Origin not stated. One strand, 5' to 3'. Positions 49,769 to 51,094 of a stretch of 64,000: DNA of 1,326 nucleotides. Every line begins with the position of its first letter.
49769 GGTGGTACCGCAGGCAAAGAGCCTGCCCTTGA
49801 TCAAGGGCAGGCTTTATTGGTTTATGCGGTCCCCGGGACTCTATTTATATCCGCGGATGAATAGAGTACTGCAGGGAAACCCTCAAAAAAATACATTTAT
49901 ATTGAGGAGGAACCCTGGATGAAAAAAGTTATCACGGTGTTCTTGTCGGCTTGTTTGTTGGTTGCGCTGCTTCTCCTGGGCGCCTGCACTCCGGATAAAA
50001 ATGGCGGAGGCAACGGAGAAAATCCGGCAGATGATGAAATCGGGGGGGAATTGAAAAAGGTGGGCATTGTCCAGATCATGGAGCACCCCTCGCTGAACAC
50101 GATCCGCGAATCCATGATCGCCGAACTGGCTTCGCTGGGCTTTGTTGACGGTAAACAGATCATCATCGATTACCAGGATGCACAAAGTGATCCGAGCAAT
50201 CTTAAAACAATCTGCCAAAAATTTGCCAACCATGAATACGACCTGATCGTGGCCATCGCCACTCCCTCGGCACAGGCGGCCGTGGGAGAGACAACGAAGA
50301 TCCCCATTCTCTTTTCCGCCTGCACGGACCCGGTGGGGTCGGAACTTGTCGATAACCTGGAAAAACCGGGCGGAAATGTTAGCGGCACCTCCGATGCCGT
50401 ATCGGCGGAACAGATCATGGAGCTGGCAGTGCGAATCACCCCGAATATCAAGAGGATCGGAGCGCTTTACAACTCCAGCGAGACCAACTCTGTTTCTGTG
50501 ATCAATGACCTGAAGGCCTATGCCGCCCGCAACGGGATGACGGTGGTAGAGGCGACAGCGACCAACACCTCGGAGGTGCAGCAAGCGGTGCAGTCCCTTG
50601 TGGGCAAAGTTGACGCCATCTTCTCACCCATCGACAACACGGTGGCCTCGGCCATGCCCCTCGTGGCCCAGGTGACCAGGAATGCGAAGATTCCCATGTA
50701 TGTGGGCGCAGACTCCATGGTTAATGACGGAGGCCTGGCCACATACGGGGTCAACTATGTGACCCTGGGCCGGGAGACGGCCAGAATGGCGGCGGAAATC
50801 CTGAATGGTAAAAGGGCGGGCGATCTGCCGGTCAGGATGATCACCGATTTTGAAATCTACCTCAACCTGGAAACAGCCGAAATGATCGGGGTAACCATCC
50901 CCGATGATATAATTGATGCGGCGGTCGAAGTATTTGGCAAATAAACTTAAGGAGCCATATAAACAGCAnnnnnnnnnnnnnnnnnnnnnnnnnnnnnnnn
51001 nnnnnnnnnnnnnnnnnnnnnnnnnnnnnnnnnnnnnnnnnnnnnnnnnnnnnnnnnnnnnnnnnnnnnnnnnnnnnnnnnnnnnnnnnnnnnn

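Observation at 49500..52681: T-box riboswitch controlling an uncharacterised COG2984/COG4120/COG1101 ABC transporter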

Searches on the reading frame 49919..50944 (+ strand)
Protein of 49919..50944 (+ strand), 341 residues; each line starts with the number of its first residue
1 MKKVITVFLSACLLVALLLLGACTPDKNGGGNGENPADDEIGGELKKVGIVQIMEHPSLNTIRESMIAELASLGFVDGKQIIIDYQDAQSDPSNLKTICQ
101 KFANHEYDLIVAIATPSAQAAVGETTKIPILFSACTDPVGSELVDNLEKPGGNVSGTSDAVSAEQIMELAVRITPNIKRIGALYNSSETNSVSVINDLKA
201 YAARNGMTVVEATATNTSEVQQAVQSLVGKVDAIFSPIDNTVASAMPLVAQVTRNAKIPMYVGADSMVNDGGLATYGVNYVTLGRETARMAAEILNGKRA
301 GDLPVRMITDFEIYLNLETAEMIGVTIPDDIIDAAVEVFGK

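Call 6: search_protein_families(library=pfam, proteins=[window:49919-50944:+])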
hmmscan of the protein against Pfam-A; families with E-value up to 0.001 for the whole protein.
window:49919-50944:+ (341 aa): 2 families
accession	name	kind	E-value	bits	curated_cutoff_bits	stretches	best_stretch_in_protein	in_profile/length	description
PF04392.18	ABC_sub_bind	-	3e-86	289.7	25.9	1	47-338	1-292/293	ABC transporter substrate binding protein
PF13458.12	Peripla_BP_6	-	1.4e-09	38.5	31.7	1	68-216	30-173/343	Periplasmic binding protein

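Call 7: search_protein_families(library=ncbifam, proteins=[window:49919-50944:+])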
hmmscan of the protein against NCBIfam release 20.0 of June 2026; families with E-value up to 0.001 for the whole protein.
window:49919-50944:+ (341 aa): 1 family
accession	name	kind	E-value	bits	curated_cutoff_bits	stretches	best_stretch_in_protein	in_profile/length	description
NF041285.1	ABC_SBP_TrpX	equivalog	1.2e-97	326.8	390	1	40-335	28-321/322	tryptophan ABC transporter substrate-binding protein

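Call 14: find_homologous_proteins(query=window:49919-50944:+, max_evalue=1e-20)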
Query window:49919-50944:+ (341 aa): 5645 proteins with E <= 1e-20 among 8000 candidates; the best 120 are listed.
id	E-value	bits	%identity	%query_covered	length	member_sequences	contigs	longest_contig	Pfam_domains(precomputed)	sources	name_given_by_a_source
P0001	1.2e-214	729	100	100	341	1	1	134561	PF13458.13,PF04392.19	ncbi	-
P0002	2.0e-187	640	87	100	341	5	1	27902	PF04392.19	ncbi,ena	-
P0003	2.0e-185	634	88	100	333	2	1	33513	PF13407.13,PF04392.19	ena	-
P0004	5.5e-185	632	86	100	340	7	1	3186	PF13407.13,PF13458.13,PF04392.19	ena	-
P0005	9.8e-185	631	88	100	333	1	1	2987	PF13407.13,PF04392.19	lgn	-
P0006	3.6e-177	606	84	100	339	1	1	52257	PF13407.13,PF04392.19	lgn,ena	-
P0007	7.2e-174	596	83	100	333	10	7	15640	PF13407.13,PF04392.19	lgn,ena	-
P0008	8.7e-171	585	82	100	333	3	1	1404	PF13407.13,PF04392.19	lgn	-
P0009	2.1e-170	584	82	100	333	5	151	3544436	PF13407.13,PF04392.19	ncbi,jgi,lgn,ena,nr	ncbi:MAG TPA: ABC transporter substrate-binding protein [Bacillota bacterium]|jgi:putative ABC trans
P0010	9.4e-166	569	79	100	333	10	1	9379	PF13407.13,PF13458.13,PF04392.19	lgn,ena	-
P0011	3.3e-162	557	81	90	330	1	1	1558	PF13407.13,PF13458.13,PF04392.19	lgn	-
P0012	7.7e-161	553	81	90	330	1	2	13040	PF13407.13,PF13458.13,PF04392.19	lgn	-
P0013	2.6e-157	541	76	100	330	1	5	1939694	PF13407.13,PF04392.19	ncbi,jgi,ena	ncbi:MAG: ABC transporter substrate binding protein [Dethiobacteria bacterium]|jgi:putative ABC tran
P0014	7.4e-157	540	76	100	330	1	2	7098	PF13407.13,PF04392.19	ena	-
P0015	4.6e-156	537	76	100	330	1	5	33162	PF13407.13,PF04392.19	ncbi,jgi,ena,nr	ncbi:MAG TPA: ABC transporter substrate-binding protein [Firmicutes bacterium]|nr:ABC transporter su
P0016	2.5e-150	518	74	100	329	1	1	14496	PF13407.13,PF04392.19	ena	-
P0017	4.7e-144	498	70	100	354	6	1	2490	PF13407.13,PF04392.19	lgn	-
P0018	1.6e-143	496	68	100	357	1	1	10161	PF04392.19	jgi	-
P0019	5.4e-142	491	69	100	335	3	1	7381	PF13407.13,PF04392.19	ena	-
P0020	2.2e-141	489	68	100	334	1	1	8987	PF13407.13,PF04392.19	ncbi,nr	ncbi:MAG TPA: ABC transporter substrate-binding protein [Clostridiaceae bacterium]|nr:ABC transporte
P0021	2.3e-141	489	74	87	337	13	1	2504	PF04392.19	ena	-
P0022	3.3e-141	488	70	100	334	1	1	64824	PF04392.19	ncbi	-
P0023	4.3e-141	488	71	91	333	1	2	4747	PF04392.19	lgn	-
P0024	7.0e-141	487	67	100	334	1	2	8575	PF04392.19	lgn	-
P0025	1.4e-140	486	67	100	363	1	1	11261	PF04392.19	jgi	-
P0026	1.8e-140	486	68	99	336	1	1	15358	PF04392.19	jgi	-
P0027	2.5e-140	485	68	98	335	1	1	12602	PF04392.19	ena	-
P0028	2.6e-140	485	68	98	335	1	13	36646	PF04392.19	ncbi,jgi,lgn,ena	ncbi:MAG: ABC transporter substrate-binding protein [Syntrophomonas sp.]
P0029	2.7e-140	485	73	90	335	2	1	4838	PF13407.13,PF04392.19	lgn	-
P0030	3.0e-140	485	71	94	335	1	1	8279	PF04392.19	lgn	-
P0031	3.4e-140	485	67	99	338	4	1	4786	PF04392.19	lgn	-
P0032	3.8e-140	485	68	100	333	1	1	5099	PF13407.13,PF04392.19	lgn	-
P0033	5.4e-140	484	67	100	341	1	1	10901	PF04392.19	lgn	-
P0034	6.8e-140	484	69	99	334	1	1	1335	PF13407.13,PF04392.19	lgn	-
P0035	8.2e-140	484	66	100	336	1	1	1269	PF04392.19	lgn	-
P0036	1.2e-139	483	68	100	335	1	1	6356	PF13407.13,PF04392.19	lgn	-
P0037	1.8e-139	483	68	99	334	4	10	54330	PF04392.19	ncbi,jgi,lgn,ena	-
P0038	1.8e-139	483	67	99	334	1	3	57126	PF04392.19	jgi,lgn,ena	-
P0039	2.2e-139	482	69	100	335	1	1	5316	PF13407.13,PF04392.19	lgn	-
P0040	2.3e-139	482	69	100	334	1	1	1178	PF13407.13,PF04392.19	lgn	-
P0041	2.4e-139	482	67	100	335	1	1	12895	PF04392.19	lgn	-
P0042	5.0e-139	481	68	100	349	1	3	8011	PF04392.19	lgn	-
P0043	6.0e-139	481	69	99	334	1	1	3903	PF13407.13,PF04392.19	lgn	-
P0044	7.2e-139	481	73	87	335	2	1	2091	PF04392.19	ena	-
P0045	7.2e-139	481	68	100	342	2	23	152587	PF13407.13,PF04392.19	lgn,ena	-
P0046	1.1e-138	480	68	100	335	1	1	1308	PF04392.19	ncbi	-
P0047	1.3e-138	480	67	98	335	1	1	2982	PF04392.19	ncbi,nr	ncbi:MAG: ABC transporter substrate-binding protein [Syntrophomonas sp.]|nr:ABC transporter substrat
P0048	1.3e-138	480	67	98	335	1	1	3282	PF04392.19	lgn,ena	-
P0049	2.5e-138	479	67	100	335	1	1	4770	PF13407.13,PF04392.19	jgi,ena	-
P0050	2.7e-138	479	69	100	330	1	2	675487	PF04392.19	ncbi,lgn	-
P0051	3.5e-138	478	68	100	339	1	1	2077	PF13407.13,PF04392.19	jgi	jgi:putative ABC transport system substrate-binding protein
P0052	3.8e-138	478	68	100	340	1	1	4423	PF04392.19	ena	-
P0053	4.4e-138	478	68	99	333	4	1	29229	PF13407.13,PF04392.19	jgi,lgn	-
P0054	4.5e-138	478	68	100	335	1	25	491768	PF04392.19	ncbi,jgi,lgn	ncbi:MAG: ABC transporter substrate binding protein [Syntrophomonadaceae bacterium]|jgi:putative ABC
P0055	4.9e-138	478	68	99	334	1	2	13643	PF13407.13,PF04392.19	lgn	-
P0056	5.8e-138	478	70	94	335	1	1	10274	PF13407.13,PF04392.19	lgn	-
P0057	6.8e-138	477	68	100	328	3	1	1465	PF13407.13,PF04392.19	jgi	jgi:putative ABC transport system substrate-binding protein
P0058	7.5e-138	477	67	100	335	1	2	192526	PF13407.13,PF04392.19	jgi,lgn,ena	-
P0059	7.7e-138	477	67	98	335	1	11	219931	PF04392.19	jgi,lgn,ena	-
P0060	8.6e-138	477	70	91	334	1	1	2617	PF13407.13,PF04392.19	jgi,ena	-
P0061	8.7e-138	477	67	100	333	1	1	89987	PF04392.19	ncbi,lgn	-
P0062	9.2e-138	477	70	92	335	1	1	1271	PF04392.19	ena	-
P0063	9.4e-138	477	68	99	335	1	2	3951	PF13458.13,PF04392.19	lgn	-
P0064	1.3e-137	476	67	99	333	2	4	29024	PF13407.13,PF04392.19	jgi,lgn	jgi:putative ABC transport system substrate-binding protein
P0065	1.5e-137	476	68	99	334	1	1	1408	PF04392.19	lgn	-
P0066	1.5e-137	476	67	100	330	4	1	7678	PF04392.19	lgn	-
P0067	1.8e-137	476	68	93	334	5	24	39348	PF04392.19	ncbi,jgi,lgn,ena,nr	ncbi:MAG TPA: ABC transporter substrate-binding protein [Syntrophomonadaceae bacterium]|nr:ABC trans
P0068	2.0e-137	476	67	100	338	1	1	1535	PF13407.13,PF13458.13,PF04392.19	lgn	-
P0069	2.8e-137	475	71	90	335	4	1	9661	PF04392.19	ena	-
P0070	2.9e-137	475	66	100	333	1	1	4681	PF13407.13,PF04392.19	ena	-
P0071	3.2e-137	475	66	100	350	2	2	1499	PF13407.13,PF04392.19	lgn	-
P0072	3.6e-137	475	73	87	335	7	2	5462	PF04392.19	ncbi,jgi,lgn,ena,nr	ncbi:MAG TPA: ABC transporter substrate-binding protein [Syntrophomonas sp.]|nr:ABC transporter subs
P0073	4.2e-137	475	68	100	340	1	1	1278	PF04392.19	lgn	-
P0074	6.5e-137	474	66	99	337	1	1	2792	PF04392.19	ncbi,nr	ncbi:MAG TPA: ABC transporter substrate-binding protein [Firmicutes bacterium]|nr:ABC transporter su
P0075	7.5e-137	474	69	91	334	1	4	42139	PF04392.19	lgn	-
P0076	8.3e-137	474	71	92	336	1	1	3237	PF13407.13,PF04392.19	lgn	-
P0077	8.3e-137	474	67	100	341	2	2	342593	PF04392.19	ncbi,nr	ncbi:MAG: ABC transporter substrate-binding protein [Clostridiales bacterium]|nr:ABC transporter sub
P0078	8.8e-137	474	67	100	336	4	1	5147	PF13407.13,PF04392.19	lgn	-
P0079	1.2e-136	473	73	87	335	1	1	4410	PF13407.13,PF04392.19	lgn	-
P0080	1.6e-136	473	74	87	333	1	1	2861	PF04392.19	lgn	-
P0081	1.8e-136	473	67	100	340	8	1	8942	PF04392.19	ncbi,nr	ncbi:MAG: ABC transporter substrate-binding protein [Bacillota bacterium]|nr:ABC transporter substra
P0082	1.9e-136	473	68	98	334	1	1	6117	PF13407.13,PF04392.19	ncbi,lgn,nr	ncbi:MAG: ABC transporter substrate-binding protein [Syntrophomonas sp.]|nr:ABC transporter substrat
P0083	2.0e-136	473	70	93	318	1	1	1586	PF04392.19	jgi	-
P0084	2.3e-136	472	71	90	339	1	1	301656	PF04392.19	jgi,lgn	-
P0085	2.5e-136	472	69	95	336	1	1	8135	PF04392.19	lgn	-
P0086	2.5e-136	472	67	100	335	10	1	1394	PF04392.19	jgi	-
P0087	2.6e-136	472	74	87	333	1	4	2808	PF04392.19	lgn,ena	-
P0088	2.8e-136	472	67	99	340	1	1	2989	PF04392.19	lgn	-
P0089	3.0e-136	472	69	94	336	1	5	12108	PF04392.19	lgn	-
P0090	3.6e-136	472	66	100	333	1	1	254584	PF04392.19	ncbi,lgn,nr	ncbi:MAG: ABC transporter substrate-binding protein [Syntrophomonadaceae bacterium]|nr:ABC transport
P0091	3.8e-136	472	65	100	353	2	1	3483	PF04392.19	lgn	-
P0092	4.6e-136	471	65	99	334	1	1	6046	PF04392.19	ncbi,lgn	ncbi:MAG: ABC transporter substrate-binding protein [Syntrophomonadaceae bacterium]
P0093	5.1e-136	471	65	100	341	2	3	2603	PF04392.19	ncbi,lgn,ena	-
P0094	5.2e-136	471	67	99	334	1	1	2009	PF04392.19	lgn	-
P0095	6.0e-136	471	67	100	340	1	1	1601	PF04392.19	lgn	-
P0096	6.5e-136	471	66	100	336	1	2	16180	PF13407.13,PF04392.19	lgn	-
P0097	6.9e-136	471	66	100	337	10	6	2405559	PF13407.13,PF04392.19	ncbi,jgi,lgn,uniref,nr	ncbi:ABC transporter substrate-binding protein [Syntrophothermus lipocalidus]|uniref:ABC transporter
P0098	6.9e-136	471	66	99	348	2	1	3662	PF04392.19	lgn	-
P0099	7.3e-136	471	73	88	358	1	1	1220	PF04392.19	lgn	-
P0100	7.3e-136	471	66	100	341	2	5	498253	PF04392.19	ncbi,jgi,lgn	ncbi:MAG: ABC transporter substrate-binding protein [Dethiobacteria bacterium]|jgi:putative ABC tran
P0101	8.9e-136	470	66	100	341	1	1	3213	PF04392.19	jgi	jgi:putative ABC transport system substrate-binding protein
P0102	9.1e-136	470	69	93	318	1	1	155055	PF04392.19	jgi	jgi:putative ABC transport system substrate-binding protein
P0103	9.7e-136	470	67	97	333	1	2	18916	PF04392.19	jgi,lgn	jgi:ABC-type uncharacterized transport system, periplasmic component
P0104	1.2e-135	470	66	98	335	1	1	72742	PF13407.13,PF04392.19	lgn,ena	-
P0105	1.2e-135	470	67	100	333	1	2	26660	PF13407.13,PF04392.19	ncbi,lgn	ncbi:MAG: ABC transporter substrate-binding protein [Syntrophomonas sp.]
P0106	1.3e-135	470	66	98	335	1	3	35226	PF13407.13,PF04392.19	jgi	-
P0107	1.4e-135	470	69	92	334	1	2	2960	PF13407.13,PF04392.19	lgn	-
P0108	1.4e-135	470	67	100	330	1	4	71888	PF13407.13,PF13458.13,PF04392.19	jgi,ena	-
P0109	1.5e-135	470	66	100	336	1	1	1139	PF04392.19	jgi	-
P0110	1.8e-135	469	66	99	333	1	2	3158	PF13407.13,PF04392.19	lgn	-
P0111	1.9e-135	469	67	100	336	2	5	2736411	PF04392.19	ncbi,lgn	ncbi:ABC transporter substrate binding protein [Syntrophomonas erecta]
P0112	1.9e-135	469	66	99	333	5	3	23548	PF13407.13,PF04392.19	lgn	-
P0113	2.1e-135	469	69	92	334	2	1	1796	PF13407.13,PF04392.19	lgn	-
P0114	2.2e-135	469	67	100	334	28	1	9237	PF04392.19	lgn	-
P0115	2.4e-135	469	68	96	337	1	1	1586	PF13407.13,PF04392.19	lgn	-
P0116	2.7e-135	469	71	89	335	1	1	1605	PF04392.19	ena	-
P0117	2.8e-135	469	72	87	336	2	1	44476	PF04392.19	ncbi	-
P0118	3.1e-135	469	72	87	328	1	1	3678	PF04392.19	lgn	-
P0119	3.8e-135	468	69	93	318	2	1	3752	PF04392.19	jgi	-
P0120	3.8e-135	468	66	100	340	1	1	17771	PF13458.13,PF04392.19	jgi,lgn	jgi:ABC-type uncharacterized transport system, periplasmic component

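Call 17: find_related_loci(query=window:49919-50944:+, collection=genome_contigs, flank=4000)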
Query window:49919-50944:+ (341 aa) in genome_contigs; peptide patterns used: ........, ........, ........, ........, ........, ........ (x = any residue, [..] = any of these).
118 stretches matched a pattern; 55 encode a relative of the query (tblastn E <= 1e-3); 54 distinct loci.
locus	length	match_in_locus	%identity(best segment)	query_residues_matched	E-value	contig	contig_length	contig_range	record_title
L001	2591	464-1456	85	1-339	0e+0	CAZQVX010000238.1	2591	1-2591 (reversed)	MAG TPA_asm: uncultured Syntrophomonadaceae bacterium isolate binchicken_co39_611 genome assembly, contig: NODE_77790_le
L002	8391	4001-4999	83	1-341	0e+0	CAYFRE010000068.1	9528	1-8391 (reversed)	MAG TPA_asm: uncultured Syntrophomonadaceae bacterium isolate ERP107106_co2_176 genome assembly, contig: NODE_6466_lengt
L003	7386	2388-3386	79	1-341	2e-175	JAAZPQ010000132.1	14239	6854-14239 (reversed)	MAG: Bacillota bacterium isolate AS4GglBPBL_6 9796_AS4G, whole genome shotgun sequence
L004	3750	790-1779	76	1-341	2e-172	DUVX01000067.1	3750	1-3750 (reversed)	MAG TPA_asm: Bacillota bacterium isolate AS08sgBPME_77 96271_AS08, whole genome shotgun sequence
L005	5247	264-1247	69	4-341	5e-156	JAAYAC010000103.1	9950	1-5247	MAG: Syntrophomonadaceae bacterium isolate AS02xzSISU_72 30947_AS02, whole genome shotgun sequence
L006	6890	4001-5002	68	1-341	8e-154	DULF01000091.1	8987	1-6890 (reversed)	MAG TPA_asm: Clostridiaceae bacterium isolate AS04akNAM_100 30991_AS04, whole genome shotgun sequence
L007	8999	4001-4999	68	1-339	3e-152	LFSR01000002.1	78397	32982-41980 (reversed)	MAG: Syntrophomonas sp. DTU018 scaffold402, whole genome shotgun sequence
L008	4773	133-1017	73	47-341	9e-150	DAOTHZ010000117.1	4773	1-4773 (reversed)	MAG TPA_asm: Syntrophomonas sp. isolate AMR_MDS_3038 NODE_21208_length_4773_cov_8.107885, whole genome shotgun sequence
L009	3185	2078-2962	73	47-341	6e-154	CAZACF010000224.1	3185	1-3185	MAG TPA_asm: uncultured Syntrophomonas sp. isolate SRP192927_co5_859 genome assembly, contig: NODE_77268_length_3185_cov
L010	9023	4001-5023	67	1-341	1e-146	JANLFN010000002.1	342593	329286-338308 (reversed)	MAG: Eubacteriales bacterium isolate A05DMB11 NODE_18_length_342593_cov_19.288380, whole genome shotgun sequence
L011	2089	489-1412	71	34-341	4e-157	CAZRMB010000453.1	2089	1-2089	MAG TPA_asm: uncultured Syntrophomonas sp. isolate SRP089250_co1_22 genome assembly, contig: NODE_125833_length_2089_cov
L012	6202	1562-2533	66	1-339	3e-146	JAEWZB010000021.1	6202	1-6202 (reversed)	MAG: Bacillota bacterium isolate OH_SFB_195 k127_958176, whole genome shotgun sequence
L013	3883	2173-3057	72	47-341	3e-149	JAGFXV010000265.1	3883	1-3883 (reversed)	MAG: Bacillota bacterium isolate CTSoil_071 scaffold_50989, whole genome shotgun sequence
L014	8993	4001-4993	64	2-341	3e-144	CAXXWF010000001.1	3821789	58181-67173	MAG: Syntrophomonadaceae bacterium isolate 510d5e25-0d66-4dd2-8cb2-8a0e7e1720a4 genome assembly, contig: contig_1, whole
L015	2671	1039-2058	65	1-341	2e-150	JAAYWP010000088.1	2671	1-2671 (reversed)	MAG: Syntrophomonadaceae bacterium isolate AS4GglBPBL_35 16025_AS4G, whole genome shotgun sequence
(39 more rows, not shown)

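Call 23: search_solved_structures(query=window:49919-50944:+, max_evalue=0.001, show_alignments=2)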
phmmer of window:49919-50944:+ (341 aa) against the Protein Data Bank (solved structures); distinct sequences matched with E-value up to 0.001: 3.
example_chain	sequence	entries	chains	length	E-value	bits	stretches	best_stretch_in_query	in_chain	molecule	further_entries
6hni_A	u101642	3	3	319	4.6e-76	259.4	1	29-329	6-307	ABC-type transport system, sugar-family extracellular solute-binding protein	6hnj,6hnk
3lkv_A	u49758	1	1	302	6.3e-68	232.7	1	43-335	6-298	uncharacterized CONSERVED DOMAIN PROTEIN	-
3lft_A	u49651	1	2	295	3.6e-65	223.7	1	47-338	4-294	uncharacterized protein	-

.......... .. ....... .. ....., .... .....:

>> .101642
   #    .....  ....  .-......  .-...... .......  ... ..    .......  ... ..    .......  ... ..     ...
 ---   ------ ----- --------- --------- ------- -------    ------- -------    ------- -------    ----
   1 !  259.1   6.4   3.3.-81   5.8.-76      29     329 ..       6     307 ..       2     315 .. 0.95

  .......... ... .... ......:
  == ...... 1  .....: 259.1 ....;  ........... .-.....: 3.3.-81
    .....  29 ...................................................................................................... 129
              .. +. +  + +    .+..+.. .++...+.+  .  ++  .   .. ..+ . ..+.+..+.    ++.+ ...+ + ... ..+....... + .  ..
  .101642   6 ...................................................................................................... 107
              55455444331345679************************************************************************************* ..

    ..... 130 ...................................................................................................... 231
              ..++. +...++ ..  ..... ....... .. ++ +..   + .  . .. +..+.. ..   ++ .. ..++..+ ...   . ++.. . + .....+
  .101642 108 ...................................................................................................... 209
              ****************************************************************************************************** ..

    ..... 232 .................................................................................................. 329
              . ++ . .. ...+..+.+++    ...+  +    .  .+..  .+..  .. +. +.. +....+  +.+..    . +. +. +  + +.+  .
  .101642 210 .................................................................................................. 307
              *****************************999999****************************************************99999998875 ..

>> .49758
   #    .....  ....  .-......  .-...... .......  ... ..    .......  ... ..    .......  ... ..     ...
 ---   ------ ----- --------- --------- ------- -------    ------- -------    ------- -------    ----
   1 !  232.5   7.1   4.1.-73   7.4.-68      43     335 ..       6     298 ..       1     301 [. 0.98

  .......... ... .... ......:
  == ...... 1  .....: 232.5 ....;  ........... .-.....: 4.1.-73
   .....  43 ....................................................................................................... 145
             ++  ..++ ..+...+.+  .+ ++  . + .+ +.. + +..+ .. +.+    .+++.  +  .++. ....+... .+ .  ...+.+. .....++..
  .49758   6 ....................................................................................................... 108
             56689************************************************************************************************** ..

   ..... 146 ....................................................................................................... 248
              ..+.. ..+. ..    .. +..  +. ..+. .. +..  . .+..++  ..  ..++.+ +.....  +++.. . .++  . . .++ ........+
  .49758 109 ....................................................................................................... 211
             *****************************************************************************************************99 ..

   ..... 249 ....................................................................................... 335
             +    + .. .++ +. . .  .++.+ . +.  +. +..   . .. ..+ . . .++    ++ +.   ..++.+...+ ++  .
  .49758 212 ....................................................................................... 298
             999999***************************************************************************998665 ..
